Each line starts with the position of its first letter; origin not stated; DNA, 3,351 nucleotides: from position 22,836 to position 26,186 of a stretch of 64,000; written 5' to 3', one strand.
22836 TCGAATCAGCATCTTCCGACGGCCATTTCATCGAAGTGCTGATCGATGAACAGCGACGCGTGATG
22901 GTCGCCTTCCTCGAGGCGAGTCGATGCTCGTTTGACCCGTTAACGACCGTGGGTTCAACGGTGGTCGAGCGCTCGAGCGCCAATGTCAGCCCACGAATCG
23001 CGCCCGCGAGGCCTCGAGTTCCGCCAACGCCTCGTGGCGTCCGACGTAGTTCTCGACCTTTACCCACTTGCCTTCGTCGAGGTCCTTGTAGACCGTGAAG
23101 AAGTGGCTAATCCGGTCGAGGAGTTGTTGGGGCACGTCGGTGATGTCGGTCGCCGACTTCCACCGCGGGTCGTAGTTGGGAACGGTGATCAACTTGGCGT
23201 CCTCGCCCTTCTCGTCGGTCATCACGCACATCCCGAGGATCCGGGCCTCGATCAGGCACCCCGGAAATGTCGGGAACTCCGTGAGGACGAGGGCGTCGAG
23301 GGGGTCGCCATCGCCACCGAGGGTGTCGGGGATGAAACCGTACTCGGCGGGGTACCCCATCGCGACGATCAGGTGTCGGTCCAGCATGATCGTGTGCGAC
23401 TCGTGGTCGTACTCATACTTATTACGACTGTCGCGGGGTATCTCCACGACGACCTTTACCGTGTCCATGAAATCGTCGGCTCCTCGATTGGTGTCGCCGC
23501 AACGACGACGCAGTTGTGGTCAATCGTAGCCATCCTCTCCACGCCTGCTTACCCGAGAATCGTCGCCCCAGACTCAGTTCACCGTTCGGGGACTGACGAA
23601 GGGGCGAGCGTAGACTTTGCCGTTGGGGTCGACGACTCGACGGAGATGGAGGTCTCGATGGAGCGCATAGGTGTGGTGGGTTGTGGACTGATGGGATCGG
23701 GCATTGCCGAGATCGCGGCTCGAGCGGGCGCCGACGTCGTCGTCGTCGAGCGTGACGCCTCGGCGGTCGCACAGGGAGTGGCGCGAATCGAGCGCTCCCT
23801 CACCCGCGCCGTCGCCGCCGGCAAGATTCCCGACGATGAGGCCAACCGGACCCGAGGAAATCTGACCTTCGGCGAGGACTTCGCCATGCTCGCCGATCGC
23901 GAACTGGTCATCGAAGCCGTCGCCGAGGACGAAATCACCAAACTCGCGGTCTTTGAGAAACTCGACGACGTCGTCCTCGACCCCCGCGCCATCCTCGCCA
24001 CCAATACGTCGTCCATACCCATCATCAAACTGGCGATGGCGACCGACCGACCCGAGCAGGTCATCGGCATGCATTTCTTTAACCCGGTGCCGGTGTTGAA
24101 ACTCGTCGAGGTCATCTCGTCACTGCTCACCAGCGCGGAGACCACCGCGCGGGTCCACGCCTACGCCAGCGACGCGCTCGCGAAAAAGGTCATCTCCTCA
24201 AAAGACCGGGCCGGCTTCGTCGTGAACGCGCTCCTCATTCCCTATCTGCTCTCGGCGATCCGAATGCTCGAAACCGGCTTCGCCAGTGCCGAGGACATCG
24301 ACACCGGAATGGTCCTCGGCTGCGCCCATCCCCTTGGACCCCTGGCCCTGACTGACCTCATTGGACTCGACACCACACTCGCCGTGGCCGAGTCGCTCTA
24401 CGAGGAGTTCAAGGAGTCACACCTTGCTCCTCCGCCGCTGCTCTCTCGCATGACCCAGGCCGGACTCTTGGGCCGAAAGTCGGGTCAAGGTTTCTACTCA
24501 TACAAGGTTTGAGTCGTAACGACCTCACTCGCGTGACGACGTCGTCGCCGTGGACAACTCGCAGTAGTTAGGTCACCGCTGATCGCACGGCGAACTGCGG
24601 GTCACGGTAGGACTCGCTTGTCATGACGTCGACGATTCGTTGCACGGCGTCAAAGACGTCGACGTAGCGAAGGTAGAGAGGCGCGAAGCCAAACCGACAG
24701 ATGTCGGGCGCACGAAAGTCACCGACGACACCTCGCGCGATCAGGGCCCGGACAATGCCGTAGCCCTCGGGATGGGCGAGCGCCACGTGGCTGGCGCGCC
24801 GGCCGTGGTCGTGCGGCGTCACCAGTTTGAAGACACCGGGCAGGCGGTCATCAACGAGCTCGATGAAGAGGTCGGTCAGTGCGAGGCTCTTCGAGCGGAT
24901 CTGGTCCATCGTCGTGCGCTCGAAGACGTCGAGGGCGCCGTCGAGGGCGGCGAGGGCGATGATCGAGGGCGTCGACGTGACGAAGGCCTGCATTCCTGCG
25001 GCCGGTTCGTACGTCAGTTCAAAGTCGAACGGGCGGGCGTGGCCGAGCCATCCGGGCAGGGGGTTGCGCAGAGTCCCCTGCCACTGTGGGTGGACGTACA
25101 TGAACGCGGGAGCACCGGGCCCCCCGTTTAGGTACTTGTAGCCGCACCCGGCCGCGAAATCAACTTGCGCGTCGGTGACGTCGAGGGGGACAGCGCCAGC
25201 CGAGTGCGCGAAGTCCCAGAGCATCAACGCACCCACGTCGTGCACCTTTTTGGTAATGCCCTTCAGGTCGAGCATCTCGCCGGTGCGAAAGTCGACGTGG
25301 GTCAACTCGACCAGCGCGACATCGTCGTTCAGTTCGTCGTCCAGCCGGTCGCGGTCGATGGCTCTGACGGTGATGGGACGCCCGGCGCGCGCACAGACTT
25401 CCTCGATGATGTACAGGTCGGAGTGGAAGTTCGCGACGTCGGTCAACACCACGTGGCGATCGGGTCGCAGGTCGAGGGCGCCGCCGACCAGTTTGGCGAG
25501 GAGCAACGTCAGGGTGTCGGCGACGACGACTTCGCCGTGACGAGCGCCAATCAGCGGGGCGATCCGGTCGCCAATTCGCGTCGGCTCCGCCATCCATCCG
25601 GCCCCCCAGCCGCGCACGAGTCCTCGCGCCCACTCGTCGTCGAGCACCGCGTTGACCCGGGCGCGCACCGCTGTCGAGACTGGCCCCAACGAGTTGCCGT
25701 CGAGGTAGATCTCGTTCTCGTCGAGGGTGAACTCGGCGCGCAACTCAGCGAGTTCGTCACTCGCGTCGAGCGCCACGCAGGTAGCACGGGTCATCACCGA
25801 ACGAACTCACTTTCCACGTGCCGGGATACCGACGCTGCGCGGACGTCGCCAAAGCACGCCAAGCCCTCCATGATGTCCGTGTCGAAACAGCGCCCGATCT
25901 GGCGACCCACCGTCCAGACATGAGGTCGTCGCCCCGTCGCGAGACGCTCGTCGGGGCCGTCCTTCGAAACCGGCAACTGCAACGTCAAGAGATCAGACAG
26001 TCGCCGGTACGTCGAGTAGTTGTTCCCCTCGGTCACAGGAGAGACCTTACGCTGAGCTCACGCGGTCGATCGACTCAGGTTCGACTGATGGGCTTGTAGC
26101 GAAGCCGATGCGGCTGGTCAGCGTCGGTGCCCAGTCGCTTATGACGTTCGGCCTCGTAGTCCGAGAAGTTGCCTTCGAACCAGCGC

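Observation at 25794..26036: Tryptophan 2,3-dioxygenase collapsed to an 80-aa N+C fusion but still coupled to kynU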

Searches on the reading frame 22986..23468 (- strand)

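Call 3: search_protein_families(library=pfam, proteins=[window:22986-23468:-], max_evalue=1)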
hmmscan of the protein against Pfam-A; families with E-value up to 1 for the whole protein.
window:22986-23468:- (160 aa): 2 families
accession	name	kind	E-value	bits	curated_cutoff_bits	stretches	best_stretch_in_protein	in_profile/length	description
PF00719.24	Pyrophosphatase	-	6.1e-55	185.7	23.5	1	6-157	1-151/153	Inorganic pyrophosphatase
PF18823.6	InPase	-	0.033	14.5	26.8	1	40-62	46-68/135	Inorganic Pyrophosphatase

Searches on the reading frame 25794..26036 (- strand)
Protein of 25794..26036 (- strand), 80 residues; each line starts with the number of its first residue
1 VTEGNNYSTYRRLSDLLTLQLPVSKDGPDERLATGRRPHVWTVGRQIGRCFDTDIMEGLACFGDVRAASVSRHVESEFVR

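Call 3: search_protein_families(library=pfam, proteins=[window:25794-26036:-], max_evalue=1)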
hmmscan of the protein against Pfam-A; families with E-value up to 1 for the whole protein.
window:25794-26036:- (80 aa): 0 families

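Call 4: search_protein_families(library=ncbifam, proteins=[window:25794-26036:-], max_evalue=1)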
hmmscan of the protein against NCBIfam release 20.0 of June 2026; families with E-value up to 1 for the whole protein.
window:25794-26036:- (80 aa): 0 families

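Call 48: find_homologous_proteins(query=window:25797-26036:-, max_evalue=0.001)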
Query window:25797-26036:- (80 aa): 1 proteins with E <= 0.001 among 2 candidates.
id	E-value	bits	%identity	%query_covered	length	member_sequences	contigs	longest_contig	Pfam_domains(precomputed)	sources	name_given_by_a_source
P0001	1.7e-47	176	100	100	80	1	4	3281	-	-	-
